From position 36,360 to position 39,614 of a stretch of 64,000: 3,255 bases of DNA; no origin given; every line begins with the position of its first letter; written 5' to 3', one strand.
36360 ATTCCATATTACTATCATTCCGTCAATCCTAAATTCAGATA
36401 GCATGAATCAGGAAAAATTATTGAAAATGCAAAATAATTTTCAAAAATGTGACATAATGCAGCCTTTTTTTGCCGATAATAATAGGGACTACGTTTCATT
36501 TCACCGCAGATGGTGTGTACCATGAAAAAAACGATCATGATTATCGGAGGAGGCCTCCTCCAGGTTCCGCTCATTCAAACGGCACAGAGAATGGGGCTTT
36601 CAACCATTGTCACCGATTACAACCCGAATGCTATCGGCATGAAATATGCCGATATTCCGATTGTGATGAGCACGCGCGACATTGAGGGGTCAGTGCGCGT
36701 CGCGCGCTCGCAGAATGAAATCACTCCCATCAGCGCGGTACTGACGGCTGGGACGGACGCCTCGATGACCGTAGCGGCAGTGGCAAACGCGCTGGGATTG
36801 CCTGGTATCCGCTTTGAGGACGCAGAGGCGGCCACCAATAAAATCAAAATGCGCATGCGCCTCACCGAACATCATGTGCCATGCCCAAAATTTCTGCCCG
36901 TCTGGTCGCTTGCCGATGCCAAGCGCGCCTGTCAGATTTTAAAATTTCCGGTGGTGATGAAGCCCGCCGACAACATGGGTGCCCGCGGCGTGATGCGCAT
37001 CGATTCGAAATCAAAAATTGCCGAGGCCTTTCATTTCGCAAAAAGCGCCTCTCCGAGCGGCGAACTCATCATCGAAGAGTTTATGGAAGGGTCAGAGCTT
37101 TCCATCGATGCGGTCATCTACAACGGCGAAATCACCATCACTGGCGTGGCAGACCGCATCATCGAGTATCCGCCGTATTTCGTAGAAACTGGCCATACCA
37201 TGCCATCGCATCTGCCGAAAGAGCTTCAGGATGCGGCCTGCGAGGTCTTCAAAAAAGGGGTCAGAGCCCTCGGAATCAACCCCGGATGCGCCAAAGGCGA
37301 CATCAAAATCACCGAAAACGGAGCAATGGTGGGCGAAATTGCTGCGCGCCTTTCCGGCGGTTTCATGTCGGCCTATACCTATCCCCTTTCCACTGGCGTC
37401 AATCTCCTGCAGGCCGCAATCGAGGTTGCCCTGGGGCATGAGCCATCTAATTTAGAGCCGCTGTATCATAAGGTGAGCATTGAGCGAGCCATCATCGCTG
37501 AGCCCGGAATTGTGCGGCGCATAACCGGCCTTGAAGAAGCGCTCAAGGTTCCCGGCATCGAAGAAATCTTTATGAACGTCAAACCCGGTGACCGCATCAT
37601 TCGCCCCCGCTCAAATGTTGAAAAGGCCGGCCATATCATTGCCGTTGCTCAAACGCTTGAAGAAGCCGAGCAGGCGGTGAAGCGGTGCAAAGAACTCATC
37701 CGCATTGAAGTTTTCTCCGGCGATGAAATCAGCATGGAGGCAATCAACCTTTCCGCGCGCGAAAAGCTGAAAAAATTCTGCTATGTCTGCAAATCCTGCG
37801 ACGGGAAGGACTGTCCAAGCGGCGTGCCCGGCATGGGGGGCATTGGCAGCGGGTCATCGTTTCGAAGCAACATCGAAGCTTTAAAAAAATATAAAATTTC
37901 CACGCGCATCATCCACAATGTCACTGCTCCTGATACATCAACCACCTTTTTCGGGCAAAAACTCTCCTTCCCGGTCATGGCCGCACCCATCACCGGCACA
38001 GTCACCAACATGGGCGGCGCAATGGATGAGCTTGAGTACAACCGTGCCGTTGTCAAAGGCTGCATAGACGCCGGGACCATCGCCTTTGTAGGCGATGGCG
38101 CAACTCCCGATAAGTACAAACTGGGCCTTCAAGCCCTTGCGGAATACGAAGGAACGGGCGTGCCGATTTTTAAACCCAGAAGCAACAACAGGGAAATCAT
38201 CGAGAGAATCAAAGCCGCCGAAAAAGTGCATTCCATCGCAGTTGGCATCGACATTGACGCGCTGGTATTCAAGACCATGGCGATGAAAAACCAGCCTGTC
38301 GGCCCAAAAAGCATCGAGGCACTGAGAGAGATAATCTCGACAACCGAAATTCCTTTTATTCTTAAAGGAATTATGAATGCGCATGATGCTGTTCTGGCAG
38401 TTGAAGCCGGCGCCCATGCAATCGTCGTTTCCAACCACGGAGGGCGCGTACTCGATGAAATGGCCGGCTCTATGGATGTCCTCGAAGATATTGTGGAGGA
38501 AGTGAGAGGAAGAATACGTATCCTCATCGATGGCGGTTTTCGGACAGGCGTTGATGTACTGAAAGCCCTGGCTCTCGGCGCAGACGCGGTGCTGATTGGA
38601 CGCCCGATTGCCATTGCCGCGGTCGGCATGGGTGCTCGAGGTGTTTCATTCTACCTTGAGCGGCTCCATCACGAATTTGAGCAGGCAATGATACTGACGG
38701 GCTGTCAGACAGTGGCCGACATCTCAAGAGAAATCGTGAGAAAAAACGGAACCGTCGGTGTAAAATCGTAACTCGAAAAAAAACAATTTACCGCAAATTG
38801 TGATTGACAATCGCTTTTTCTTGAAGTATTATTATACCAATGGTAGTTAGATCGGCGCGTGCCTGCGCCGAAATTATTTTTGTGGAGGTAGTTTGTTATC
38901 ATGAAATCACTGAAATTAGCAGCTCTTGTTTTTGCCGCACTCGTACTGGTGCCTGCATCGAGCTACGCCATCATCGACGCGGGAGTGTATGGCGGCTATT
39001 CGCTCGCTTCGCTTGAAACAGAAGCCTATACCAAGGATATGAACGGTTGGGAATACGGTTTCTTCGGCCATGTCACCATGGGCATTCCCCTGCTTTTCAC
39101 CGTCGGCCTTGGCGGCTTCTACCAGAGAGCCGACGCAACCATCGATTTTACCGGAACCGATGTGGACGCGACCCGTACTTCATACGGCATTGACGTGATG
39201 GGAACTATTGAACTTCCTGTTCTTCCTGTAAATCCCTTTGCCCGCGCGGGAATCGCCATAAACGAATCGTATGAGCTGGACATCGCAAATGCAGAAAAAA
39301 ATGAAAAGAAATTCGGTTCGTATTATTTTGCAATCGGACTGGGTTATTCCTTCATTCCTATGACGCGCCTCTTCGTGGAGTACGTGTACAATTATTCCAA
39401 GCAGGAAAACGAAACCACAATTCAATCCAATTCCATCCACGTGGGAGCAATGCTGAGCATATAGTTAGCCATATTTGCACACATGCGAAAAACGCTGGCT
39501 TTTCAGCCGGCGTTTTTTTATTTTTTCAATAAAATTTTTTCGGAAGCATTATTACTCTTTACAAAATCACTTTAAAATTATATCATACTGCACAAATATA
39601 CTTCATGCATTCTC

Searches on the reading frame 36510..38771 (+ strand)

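Call 33: search_protein_families(library=pfam, proteins=[window:36510-38771:+], max_evalue=0.00001)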
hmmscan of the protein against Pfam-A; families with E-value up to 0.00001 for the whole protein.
window:36510-38771:+ (753 aa): 9 families
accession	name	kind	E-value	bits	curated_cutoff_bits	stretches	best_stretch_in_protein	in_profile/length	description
PF01070.24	FMN_dh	-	1.7e-69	234.9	24.9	2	601-744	206-349/350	FMN-dependent dehydrogenase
PF18603.7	LAL_C2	-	1.1e-21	77.3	29.4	1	328-401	3-77/78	L-amino acid ligase C-terminal domain 2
PF13535.11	ATP-grasp_4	-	1.5e-15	57.6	27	1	145-285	2-156/160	ATP-grasp domain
PF02655.19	ATP-grasp_3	-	9.5e-12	45.7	23.2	1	108-283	1-159/160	ATP-grasp domain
PF01645.23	Glu_synthase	-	4.4e-08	33.1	20.4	1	662-703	269-310/369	Conserved region in glutamate synthase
PF07478.18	Dala_Dala_lig_C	-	5.2e-08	33.1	24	1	138-275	29-170/204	D-ala D-ala ligase C-terminus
PF05690.20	ThiG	-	1.3e-06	28.4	23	0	657-703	166-210/247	Thiazole biosynthesis protein ThiG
PF02222.28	ATP-grasp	-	2.8e-06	27.5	27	0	118-255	3-138/179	ATP-grasp domain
PF02786.22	CPSase_L_D2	-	8.7e-06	25.8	19.8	0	115-310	6-206/211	Carbamoyl-phosphate synthase L chain, ATP binding domain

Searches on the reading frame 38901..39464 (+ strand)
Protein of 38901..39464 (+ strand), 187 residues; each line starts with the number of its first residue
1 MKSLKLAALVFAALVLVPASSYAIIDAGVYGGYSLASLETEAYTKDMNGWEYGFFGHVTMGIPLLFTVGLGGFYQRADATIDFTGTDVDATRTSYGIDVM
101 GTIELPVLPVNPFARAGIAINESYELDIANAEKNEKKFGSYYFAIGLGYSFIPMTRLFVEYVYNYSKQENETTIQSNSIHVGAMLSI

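Call 33: search_protein_families(library=pfam, proteins=[window:38901-39464:+], max_evalue=0.00001)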
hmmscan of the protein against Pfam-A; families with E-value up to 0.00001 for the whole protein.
window:38901-39464:+ (187 aa): 1 family
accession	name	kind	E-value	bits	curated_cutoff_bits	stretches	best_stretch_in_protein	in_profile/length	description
PF13505.12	OMP_b-brl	-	9.1e-13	49.2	28.7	1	10-184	2-172/175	Outer membrane protein beta-barrel domain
